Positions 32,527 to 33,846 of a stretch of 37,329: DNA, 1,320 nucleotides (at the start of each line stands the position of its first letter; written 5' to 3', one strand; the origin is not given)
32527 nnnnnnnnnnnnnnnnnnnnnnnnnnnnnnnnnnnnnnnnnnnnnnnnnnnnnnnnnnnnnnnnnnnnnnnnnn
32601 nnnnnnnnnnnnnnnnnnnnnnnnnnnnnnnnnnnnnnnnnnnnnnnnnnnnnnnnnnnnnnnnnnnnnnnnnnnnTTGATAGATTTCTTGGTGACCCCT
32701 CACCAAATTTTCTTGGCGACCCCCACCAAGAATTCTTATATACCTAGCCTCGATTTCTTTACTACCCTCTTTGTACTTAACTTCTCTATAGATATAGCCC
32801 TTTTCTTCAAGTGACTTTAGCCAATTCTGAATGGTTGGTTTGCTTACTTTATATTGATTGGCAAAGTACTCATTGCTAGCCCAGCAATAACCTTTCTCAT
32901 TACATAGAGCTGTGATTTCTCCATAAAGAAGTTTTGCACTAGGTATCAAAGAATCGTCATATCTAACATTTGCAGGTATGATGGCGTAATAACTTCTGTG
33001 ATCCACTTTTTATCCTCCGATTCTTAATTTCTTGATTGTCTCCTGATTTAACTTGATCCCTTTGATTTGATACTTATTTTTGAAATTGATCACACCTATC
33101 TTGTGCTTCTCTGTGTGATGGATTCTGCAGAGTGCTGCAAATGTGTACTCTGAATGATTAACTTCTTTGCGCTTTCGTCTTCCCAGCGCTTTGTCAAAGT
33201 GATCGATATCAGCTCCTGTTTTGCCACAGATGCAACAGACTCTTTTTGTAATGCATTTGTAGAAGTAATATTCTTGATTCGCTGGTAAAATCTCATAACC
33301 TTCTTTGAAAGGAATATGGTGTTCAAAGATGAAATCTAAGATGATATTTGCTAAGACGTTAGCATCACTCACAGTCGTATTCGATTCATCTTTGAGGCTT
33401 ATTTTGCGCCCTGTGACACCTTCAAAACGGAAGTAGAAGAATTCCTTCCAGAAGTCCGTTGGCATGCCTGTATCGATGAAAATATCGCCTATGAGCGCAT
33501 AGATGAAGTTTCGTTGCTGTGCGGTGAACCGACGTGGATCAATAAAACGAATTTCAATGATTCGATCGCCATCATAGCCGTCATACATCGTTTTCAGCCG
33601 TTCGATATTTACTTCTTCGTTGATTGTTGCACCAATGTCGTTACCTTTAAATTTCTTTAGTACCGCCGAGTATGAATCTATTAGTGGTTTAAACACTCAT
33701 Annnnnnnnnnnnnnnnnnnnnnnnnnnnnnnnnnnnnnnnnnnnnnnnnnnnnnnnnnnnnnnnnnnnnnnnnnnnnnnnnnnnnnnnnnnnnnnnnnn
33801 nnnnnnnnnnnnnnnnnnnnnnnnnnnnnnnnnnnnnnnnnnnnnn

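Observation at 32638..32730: Origin-of-replication candidate embedded in the DnaD-like replication gene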

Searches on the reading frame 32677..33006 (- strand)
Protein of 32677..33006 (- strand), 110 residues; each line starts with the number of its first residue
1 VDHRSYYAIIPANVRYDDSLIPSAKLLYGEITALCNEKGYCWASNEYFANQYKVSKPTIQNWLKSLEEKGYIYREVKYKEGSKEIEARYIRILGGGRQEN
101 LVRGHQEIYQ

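Call 16: find_homologous_proteins(query=window:32677-33006:-, max_evalue=0.001)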
Query seq(110 aa) (110 aa): 952 proteins with E <= 0.001 among 955 candidates; the best 120 are listed.
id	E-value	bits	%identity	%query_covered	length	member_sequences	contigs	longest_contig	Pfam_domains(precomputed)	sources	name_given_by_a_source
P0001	2.4e-67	242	99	100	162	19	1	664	PF13730.13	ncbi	ncbi:helix-turn-helix domain-containing protein, partial [Enterococcus faecium]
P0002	2.7e-65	235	97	100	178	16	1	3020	PF13730.13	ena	-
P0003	5.0e-61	222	98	92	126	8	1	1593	PF13730.13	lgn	-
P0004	8.5e-54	198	96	85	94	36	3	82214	PF13730.13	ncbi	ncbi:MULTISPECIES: helix-turn-helix domain-containing protein, partial [Enterococcus]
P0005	1.3e-50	188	75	99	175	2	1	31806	PF13730.13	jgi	-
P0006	1.5e-46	175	68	98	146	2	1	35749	PF13730.13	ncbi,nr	ncbi:helix-turn-helix domain-containing protein [Enterococcus casseliflavus]|nr:helix-turn-helix dom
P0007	1.1e-41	159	68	96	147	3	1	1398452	PF13730.13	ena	-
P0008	4.7e-40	154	74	90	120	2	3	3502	PF13730.13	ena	-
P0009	3.0e-39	151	69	89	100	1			PF13730.13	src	-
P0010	8.7e-39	150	94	64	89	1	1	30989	PF13730.13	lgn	-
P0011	1.2e-37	146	65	90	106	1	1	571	PF13730.13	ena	-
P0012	2.0e-37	146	70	93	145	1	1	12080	PF13730.13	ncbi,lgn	-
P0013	6.9e-37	144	67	89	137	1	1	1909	PF13730.13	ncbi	-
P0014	9.1e-37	144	66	88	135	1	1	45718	PF13730.13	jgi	jgi:DNA-binding transcriptional ArsR family regulator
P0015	1.1e-36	143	67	91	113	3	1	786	PF13730.13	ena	-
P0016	1.5e-36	143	67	91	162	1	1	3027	PF13730.13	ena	-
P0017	2.7e-36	142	61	97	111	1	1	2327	PF13730.13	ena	-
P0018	2.9e-36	142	68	89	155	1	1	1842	PF13730.13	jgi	-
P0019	5.9e-36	141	65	94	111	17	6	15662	PF13730.13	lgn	-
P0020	9.1e-36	140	66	90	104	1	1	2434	PF13730.13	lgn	-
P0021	9.2e-36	140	72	81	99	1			PF13730.13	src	-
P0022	9.6e-36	140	69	82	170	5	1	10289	PF13730.13,PF13518.13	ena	-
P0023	1.4e-35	140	67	90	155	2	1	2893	PF13730.13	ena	-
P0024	1.5e-35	140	68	90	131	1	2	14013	PF13730.13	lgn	-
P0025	2.0e-35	139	68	83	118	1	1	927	PF13730.13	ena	-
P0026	2.7e-35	139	64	90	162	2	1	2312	PF13730.13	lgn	-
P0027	3.2e-35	139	72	84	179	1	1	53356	PF09524.16,PF13730.13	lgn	-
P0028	3.3e-35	139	63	97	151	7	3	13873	PF13730.13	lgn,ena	-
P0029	3.6e-35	138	63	95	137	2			PF13730.13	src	-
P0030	4.0e-35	138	71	76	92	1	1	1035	PF13730.13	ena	-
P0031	4.0e-35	138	65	87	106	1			PF13730.13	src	-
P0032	5.1e-35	138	58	99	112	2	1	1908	PF13730.13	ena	-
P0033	5.5e-35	138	68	89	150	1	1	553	PF13730.13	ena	-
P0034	9.4e-35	137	66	90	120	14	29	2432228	PF13730.13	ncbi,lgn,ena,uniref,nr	ncbi:helix-turn-helix domain-containing protein [Enterococcus faecium]|uniref:helix-turn-helix domai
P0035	1.2e-34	137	63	97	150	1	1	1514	PF13730.13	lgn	-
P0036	1.6e-34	136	63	92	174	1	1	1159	PF13730.13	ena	-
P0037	1.6e-34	136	62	95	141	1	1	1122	PF13730.13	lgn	-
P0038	2.5e-34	136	62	95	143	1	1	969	PF13730.13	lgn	-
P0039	2.6e-34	136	68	85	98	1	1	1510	PF13730.13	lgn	-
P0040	3.2e-34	135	59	96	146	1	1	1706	PF13730.13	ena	-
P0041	3.7e-34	135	58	97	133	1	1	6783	PF13730.13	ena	-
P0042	4.6e-34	135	67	84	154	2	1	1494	PF13730.13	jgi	jgi:hypothetical protein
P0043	4.7e-34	135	60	96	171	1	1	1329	PF13730.13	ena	-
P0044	8.2e-34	134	67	83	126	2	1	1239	PF13730.13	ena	-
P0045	9.1e-34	134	68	79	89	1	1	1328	PF13730.13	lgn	-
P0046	9.1e-34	134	61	97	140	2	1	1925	PF13730.13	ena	-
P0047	9.7e-34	134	60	97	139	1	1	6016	PF13730.13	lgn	-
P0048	9.9e-34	134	62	90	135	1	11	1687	PF13730.13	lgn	-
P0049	1.0e-33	134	66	90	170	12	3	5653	PF13730.13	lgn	-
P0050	1.4e-33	133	67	82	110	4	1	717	PF13730.13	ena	-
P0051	1.5e-33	133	64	88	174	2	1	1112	PF13730.13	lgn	-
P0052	1.5e-33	133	67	85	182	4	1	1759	PF13730.13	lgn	-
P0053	1.8e-33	133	61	98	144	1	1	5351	PF13730.13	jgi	jgi:predicted HTH transcriptional regulator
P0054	1.9e-33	133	59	96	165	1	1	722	PF13730.13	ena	-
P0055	2.0e-33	133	59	95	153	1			PF13730.13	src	-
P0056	2.1e-33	133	63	91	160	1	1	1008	PF13730.13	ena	-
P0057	2.2e-33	133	60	92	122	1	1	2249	PF13730.13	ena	-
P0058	2.2e-33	133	63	87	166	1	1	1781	PF13730.13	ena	-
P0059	2.3e-33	133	69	82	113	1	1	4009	PF13730.13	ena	-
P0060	2.4e-33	133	60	98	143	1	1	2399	PF13730.13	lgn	-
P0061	2.4e-33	132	60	98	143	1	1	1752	PF13730.13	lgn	-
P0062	2.5e-33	132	63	91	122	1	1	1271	PF13730.13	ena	-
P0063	3.0e-33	132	67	82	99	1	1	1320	PF13730.13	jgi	jgi:hypothetical protein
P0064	3.3e-33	132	69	81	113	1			PF13730.13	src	-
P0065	3.4e-33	132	59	95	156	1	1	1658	PF13730.13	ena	-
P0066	3.5e-33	132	61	95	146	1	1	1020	PF13730.13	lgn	-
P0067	3.9e-33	132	66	90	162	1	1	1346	PF13730.13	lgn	-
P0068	4.0e-33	132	64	97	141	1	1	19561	PF13730.13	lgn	-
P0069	4.2e-33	132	65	89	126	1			PF13730.13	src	-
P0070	4.3e-33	132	61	95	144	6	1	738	PF13730.13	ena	-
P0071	4.3e-33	132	64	88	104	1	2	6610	PF13730.13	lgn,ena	-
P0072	4.5e-33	132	67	82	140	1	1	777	PF13730.13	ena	-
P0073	4.6e-33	132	66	85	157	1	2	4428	PF13730.13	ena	-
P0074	4.9e-33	132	63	91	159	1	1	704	PF13730.13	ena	-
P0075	5.0e-33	131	61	90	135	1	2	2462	PF13730.13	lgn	-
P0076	7.0e-33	131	60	90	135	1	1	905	PF13730.13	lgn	-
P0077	7.2e-33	131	57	91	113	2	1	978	PF13730.13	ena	-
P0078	7.5e-33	131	64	97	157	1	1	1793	PF13730.13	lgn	-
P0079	8.1e-33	131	59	97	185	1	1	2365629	PF13730.13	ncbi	-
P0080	8.6e-33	131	62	91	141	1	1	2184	PF13730.13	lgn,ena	-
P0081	8.7e-33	131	71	75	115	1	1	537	PF13730.13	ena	-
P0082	1.2e-32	130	67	82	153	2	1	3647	PF13730.13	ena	-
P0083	1.2e-32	130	61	97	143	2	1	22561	PF13730.13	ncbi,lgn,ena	-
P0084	1.2e-32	130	63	83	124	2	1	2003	PF13730.13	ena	-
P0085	1.3e-32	130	64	91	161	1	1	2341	PF13730.13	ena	-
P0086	1.4e-32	130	64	85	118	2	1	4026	PF13730.13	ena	-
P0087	1.7e-32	130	65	83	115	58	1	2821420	PF13730.13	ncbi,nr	ncbi:hypothetical protein EfmAA610_08600 [Enterococcus faecium]|nr:hypothetical protein EfmAA610_086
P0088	1.8e-32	130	60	91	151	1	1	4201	PF13730.13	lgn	-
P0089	1.9e-32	130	66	82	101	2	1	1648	PF13730.13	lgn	-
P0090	2.1e-32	129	68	80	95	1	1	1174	PF13730.13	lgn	-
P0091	2.3e-32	129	65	83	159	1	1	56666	PF13730.13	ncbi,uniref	ncbi:helix-turn-helix domain-containing protein [Enterococcus faecium]|uniref:helix-turn-helix domai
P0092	2.5e-32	129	63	88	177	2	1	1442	PF13730.13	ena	-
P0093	2.6e-32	129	61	88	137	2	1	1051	PF13730.13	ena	-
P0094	2.7e-32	129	59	97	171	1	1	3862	PF13730.13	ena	-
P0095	2.7e-32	129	60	95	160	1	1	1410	PF13730.13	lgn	-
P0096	2.9e-32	129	64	89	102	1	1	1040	PF13730.13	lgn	-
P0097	3.0e-32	129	64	83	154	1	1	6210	PF13730.13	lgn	-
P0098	3.0e-32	129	60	97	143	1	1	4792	PF13730.13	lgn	-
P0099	3.1e-32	129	62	94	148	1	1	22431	PF13730.13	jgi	jgi:DNA-binding transcriptional ArsR family regulator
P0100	3.3e-32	129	59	87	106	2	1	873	PF13730.13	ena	-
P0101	3.8e-32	129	65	83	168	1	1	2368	PF13730.13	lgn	-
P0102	3.9e-32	129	65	83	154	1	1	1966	PF13730.13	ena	-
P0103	3.9e-32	129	67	82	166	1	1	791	PF13730.13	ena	-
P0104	4.2e-32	128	59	95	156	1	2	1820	PF13730.13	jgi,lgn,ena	-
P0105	4.5e-32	128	65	83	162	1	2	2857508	PF13730.13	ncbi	-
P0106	5.0e-32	128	62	90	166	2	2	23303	PF13730.13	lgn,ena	-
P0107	5.0e-32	128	64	84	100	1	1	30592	PF13730.13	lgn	-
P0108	5.3e-32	128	62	97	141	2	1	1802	PF13730.13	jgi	jgi:predicted transcriptional regulator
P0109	5.5e-32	128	62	90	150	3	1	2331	PF13730.13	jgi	jgi:predicted transcriptional regulator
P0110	5.6e-32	128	62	84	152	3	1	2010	PF13730.13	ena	-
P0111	5.7e-32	128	59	96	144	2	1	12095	PF13730.13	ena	-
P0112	5.7e-32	128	66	80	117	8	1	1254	PF13730.13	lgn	-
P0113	6.6e-32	128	66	83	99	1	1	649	PF13730.13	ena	-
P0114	6.6e-32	128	64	84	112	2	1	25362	PF13730.13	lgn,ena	-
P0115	7.2e-32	128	64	82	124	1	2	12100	PF13730.13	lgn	-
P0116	7.5e-32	128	60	96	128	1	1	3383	PF13730.13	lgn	-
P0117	7.6e-32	128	59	95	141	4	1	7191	PF13730.13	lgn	-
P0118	8.7e-32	127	66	83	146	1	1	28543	PF13730.13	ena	-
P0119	9.0e-32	127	69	81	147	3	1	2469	PF13730.13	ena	-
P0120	9.3e-32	127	66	82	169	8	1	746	PF13730.13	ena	-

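Call 20: find_related_loci(query=A3, collection=genome_contigs, flank=3000)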
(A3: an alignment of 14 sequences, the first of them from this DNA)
Query A3 (92 aa) in genome_contigs; peptide patterns used: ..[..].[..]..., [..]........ (x = any residue, [..] = any of these).
234 stretches matched a pattern; 216 encode a relative of the query (tblastn E <= 1e-3); the best 80 are kept; 80 distinct loci.
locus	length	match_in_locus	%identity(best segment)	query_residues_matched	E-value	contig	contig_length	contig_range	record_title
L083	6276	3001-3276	98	1-92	4e-58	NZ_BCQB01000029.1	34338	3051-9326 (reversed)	Enterococcus durans NBRC 100479 = LMG 10746 strain NBRC 100479, whole genome shotgun sequence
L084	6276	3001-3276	98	1-92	4e-58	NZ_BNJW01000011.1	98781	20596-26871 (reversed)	Enterococcus lactis strain CCM 8412 contig11, whole genome shotgun sequence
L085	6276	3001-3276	91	1-92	8e-55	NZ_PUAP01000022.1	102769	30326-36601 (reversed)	Enterococcus mundtii strain CVM N55263 N55263_S43_L001_R1_001_contig_22, whole genome shotgun sequence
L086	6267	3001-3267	73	4-92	2e-42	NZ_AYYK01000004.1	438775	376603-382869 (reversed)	Lapidilactobacillus dextrinicus DSM 20335 NODE_6, whole genome shotgun sequence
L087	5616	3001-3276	72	1-92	1e-41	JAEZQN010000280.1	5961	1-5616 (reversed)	MAG: Bacillota bacterium isolate OH_CFB_97 k127_191942, whole genome shotgun sequence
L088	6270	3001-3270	72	3-92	1e-41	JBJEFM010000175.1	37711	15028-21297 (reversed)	MAG: Bacillus sp. (in: firmicutes) isolate PUUB54_bin.016 NODE_498_length_37711_cov_41.436265, whole genome shotgun sequ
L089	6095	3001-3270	72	3-92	4e-41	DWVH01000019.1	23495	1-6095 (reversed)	MAG TPA_asm: Candidatus Enterococcus stercoripullorum isolate ChiHjej12B11-924 ChiHjej12B11M5__C48830_L23495_SAMN0800987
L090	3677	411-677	69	4-92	2e-40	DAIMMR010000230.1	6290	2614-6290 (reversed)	MAG TPA_asm: Clostridium sp. isolate CTOTU40300 NODE_10666_length_6290_cov_6.629992, whole genome shotgun sequence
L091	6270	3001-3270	70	3-92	3e-40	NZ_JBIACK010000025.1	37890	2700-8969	Cytobacillus sp. FJAT-54145 Scaffold25, whole genome shotgun sequence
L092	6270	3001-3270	69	3-92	3e-40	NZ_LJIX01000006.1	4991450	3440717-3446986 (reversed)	Cytobacillus solani strain FJAT-18043 super27, whole genome shotgun sequence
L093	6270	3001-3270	68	3-92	2e-40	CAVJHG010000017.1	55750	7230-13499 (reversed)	bacterium isolate G02624-L1_cleanbin_000007 genome assembly, contig: Spades_G02624-L1_contig_185, whole genome shotgun s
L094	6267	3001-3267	69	4-92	2e-40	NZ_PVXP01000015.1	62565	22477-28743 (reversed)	Clostridium luticellarii strain DSM 29923 CLLU_contig000015, whole genome shotgun sequence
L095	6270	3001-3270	68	3-92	3e-40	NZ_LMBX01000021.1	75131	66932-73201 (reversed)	Cytobacillus praedii strain FJAT-25547 Contig7, whole genome shotgun sequence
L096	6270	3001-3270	70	3-92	5e-40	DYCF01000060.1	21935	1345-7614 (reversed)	MAG TPA_asm: Clostridiales bacterium isolate HRGM_Genome_3456 HRGM_Genome_3456_60, whole genome shotgun sequence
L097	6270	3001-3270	69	3-92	8e-40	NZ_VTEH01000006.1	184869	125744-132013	Rossellomorea vietnamensis strain CH40_1T scaffold6.1, whole genome shotgun sequence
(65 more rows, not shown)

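Call 37: search_dna_similar(query=window:32731-33006:-, collection=phages, mode=protein, max_rows=60, rows=spread, max_evalue=0.001)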
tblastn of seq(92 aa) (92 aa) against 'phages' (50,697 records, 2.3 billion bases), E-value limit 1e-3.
Records with a match: 136; places in all: 140; records where one place covers at least 80% of the query: 95.
Best place of each record, by identity: 60-80% 20; <60% 116.
By first word of the organism name: Staphylococcus 41; Lactobacillus 26; Lactococcus 18; Escherichia 5; Salmonella 5; Enterococcus 4; Bacteriophage 4; Polaribacter 4; Lacticaseibacillus 3; Vibrio 3; and 17 more.
By host as written in the record: - 20; Staphylococcus pseudintermedius 9; Staphylococcus aureus 7; Lactococcus lactis 5; Salmonella sp. 5; Lactobacillus paracasei 4; Lactococcus lactis SMQ-86 4; Lactobacillus delbrueckii 3; and 60 more.
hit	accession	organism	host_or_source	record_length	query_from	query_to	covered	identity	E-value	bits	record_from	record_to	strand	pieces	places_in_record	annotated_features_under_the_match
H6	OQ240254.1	Latilactobacillus phage TMW 1.706 P2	Latilactobacillus curvatus TMW 1.706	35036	1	92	100%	72.6%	3e-37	137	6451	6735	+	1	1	putative replication initiation protein | putative HNHc endonuclease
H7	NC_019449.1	Lactobacillus phage c5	Lactobacillus delbrueckii subsp. ...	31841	1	92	100%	68.8%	5e-35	130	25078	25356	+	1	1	replication initiation protein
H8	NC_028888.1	Lactobacillus phage CL1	Lactobacillus paracasei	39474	5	92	96%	69.3%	1e-32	124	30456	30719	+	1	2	replication initiation protein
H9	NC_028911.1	Lactobacillus phage iLp1308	Lactobacillus paracasei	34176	5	92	96%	69.3%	1e-32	124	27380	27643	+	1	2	replication initiation protein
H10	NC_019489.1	Lactobacillus phage Sha1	Lactobacillus sp.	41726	1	92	100%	66.3%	1e-34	129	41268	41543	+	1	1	none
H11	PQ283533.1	Enterococcus phage vB_ElaS_B1578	Enterococcus sp. VKM B-1578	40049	2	92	99%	64.8%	1e-33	126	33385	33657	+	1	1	putative replication initiator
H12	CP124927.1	Enterococcus phage 1_EfsPF36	Enterococcus faecalis EfsPF36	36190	2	92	99%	62.6%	1e-30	117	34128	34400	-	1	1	record has no annotation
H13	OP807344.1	Lacticaseibacillus phage R3.1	Lacticaseibacillus rhamnosus LMG 10768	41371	5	92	96%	63.6%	3e-31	119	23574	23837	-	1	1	hypothetical protein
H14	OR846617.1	Enterococcus phage Efs 1-1-1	Enterococcus faecalis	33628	2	92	99%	59.3%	4e-28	110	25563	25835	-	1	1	record has no annotation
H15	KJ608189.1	Leuconostoc phage LLC-1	Lactococcus lactis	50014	1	92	100%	55.4%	2e-25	103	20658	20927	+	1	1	putative replication protein | hypothetical protein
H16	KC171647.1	Lactobacillus phage PL-1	Lactobacillus paracasei 27139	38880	6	92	95%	57.5%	4e-27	107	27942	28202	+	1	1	hypothetical protein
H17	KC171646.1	Lactobacillus phage J-1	Lactobacillus paracasei 27092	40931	6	92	95%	57.5%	4e-27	107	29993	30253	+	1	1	hypothetical protein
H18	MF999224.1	Lactobacillus phage LJ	Lactobacillus casei W56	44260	6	92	95%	57.5%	9e-27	107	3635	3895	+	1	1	helix-turn-helix domain-containing protein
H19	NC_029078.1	Erysipelothrix phage SE-1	Erysipelothrix rhusiopathiae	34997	1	92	100%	52.2%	1e-23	98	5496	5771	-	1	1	replication initiation protein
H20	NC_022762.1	Lactobacillus phage phiLdb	Lactobacillus delbrueckii ATCC 11842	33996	3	92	98%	53.3%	3e-24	100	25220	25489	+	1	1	replication initiation protein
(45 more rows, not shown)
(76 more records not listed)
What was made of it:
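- Closest known: Phage lambda and Stx-phage O protein with ori-lambda. Same: The window's N-domain gives weak tblastn matches to Stx-phage O proteins: 34% over aa 22-79, E 1e-4 (call 37).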

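Call 66: find_encoding_contigs(protein=P0006, flank=1500, max_places=2)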
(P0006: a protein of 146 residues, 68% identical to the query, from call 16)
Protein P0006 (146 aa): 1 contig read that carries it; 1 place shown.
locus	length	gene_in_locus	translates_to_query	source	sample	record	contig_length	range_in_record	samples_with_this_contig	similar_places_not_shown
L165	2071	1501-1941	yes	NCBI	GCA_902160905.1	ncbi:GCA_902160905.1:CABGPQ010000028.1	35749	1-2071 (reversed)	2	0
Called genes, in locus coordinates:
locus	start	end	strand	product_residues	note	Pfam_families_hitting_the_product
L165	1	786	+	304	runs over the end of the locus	PF07083:DUF1351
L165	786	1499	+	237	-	PF16784:HNHc_6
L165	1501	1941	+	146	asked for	PF13730:HTH_36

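Call 67: find_encoding_contigs(protein=P0005, flank=1500, max_places=2)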
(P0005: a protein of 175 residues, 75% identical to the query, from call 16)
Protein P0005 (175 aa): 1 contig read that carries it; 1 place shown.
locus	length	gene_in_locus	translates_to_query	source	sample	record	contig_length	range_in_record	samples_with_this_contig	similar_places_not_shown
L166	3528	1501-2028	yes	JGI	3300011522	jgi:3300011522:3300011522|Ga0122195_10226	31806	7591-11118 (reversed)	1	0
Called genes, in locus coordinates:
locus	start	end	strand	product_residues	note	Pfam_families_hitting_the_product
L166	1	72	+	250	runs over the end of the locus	PF06378:SSAP_Sak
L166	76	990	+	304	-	PF07083:DUF1351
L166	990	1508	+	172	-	PF16784:HNHc_6 (weak)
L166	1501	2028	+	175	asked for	PF13730:HTH_36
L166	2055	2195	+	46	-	-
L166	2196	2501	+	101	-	-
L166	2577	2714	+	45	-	-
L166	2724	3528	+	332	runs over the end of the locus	PF02899:Phage_int_SAM_1 (weak), PF13495:Phage_int_SAM_4, PF00589:Phage_integrase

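Call 82: search_dna_similar(query=window:32731-33006:-, collection=plasmids, mode=protein, max_rows=40, rows=spread, max_evalue=0.00001)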
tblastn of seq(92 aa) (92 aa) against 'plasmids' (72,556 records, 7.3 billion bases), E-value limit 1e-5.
Records with a match: 16; places in all: 17; records where one place covers at least 80% of the query: 13.
Best place of each record, by identity: 60-80% 4; <60% 12.
By first word of the organism name: Lactobacillus 3; Lacticaseibacillus 2; Staphylococcus 2; Paraclostridium 2; Levilactobacillus 1; Enterococcus 1; Monoglobus 1; Acetoanaerobium 1; Campylobacter 1; Ligilactobacillus 1; and 1 more.
By predicted mobility (MOB-suite, as given by PLSDB): non-mobilizable 15; mobilizable 1.
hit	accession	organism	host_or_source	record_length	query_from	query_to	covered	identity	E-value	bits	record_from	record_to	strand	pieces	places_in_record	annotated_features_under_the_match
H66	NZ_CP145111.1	Levilactobacillus brevis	Homo sapiens,whole organism,feces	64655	5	92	96%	70.5%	3e-35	132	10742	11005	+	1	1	helix-turn-helix domain-containing protein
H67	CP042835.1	Enterococcus faecium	Homo sapiens,cell culture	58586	1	92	100%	64.1%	4e-33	126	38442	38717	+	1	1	record has no annotation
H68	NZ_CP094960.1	Lacticaseibacillus paracasei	Homo sapiens,single cell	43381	5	92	96%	63.6%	1e-30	119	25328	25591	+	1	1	helix-turn-helix domain-containing protein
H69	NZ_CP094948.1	Lacticaseibacillus paracasei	Homo sapiens,single cell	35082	5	92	96%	63.6%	2e-28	113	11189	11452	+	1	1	DnaD domain protein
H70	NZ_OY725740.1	Monoglobus pectinilyticus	-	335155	2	92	99%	59.3%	6e-30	117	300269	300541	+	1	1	helix-turn-helix domain-containing protein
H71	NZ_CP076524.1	Lactobacillus crispatus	Single cell,vaginal secretions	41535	1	90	98%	52.2%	6e-21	92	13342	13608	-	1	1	helix-turn-helix domain-containing protein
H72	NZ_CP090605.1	Lactobacillus amylovorus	cell culture,pig small intestine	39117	1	90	98%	52.2%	1e-20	91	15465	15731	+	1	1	helix-turn-helix domain-containing protein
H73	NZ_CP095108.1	Staphylococcus delphini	Camel,nasal swab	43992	5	90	93%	53.5%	5e-18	84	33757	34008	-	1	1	helix-turn-helix domain-containing protein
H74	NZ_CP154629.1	Acetoanaerobium noterae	cell culture,Sludge of a digestion ...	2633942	5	88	91%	51.2%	3e-19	87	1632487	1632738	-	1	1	none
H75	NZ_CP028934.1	Campylobacter jejuni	chicken meat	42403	1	88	96%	47.8%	8e-16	77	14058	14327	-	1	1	record has no annotation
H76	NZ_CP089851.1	Ligilactobacillus salivarius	Pig,faecal sample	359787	5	90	93%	46.5%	1e-15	77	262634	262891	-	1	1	conserved phage C-terminal domain-containing protein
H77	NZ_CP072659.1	Lactobacillus gasseri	Homo sapiens,stool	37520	5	72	74%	58.8%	1e-18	85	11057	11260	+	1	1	helix-turn-helix domain-containing protein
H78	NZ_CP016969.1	Staphylococcus epidermidis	Homo sapiens,blood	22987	5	72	74%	55.9%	6e-18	83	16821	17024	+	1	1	helix-turn-helix domain-containing protein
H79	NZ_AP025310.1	Aureibacter tunicatorum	-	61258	5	72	74%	55.9%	2e-17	82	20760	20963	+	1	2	helix-turn-helix domain-containing protein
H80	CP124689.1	Paraclostridium bifermentans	Whole organism,peat soil sample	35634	3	92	98%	41.8%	2e-10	62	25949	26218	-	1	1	conserved phage C-terminal domain-containing protein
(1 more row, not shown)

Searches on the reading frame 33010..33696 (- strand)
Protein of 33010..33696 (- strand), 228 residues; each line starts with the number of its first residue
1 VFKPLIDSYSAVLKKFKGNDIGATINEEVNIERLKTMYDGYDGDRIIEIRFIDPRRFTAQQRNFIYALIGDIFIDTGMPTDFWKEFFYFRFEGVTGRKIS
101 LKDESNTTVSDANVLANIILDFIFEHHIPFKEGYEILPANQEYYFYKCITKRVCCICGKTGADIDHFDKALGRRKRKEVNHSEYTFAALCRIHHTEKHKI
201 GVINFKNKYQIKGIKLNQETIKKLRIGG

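Call 4: search_protein_families(library=pfam, proteins=[window:33010-33696:-], max_evalue=0.01)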
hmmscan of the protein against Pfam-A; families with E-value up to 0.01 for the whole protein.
window:33010-33696:- (228 aa): 2 families
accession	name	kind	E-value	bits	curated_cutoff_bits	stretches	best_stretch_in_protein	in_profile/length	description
PF16784.11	HNHc_6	-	1.1e-31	110.4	26.6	1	45-225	19-202/204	Putative HNHc nuclease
PF06147.18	DUF968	-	6.1e-05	23.6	27.8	1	145-212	92-156/171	Protein of unknown function (DUF968)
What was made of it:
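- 33010..33696 (-): HNHc_6 putative nuclease gene, immediately upstream of rep in the same operon. Pfam PF16784, E 1e-31 (call 4).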

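Call 24: search_protein_families(library=phrogs, proteins=[window:33010-33696:-], max_evalue=0.001)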
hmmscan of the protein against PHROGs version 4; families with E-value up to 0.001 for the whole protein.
window:33010-33696:- (228 aa): 4 families
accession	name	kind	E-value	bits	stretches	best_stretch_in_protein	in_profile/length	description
phrog_398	-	unknown function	2.9e-85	286.4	1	8-227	3-222/225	-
phrog_17884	-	unknown function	1.8e-08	35.5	1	176-212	3-39/64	-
phrog_9093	-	unknown function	3.6e-05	25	1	37-88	32-81/97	-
phrog_1588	-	unknown function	0.00036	21.3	1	145-208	30-94/132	-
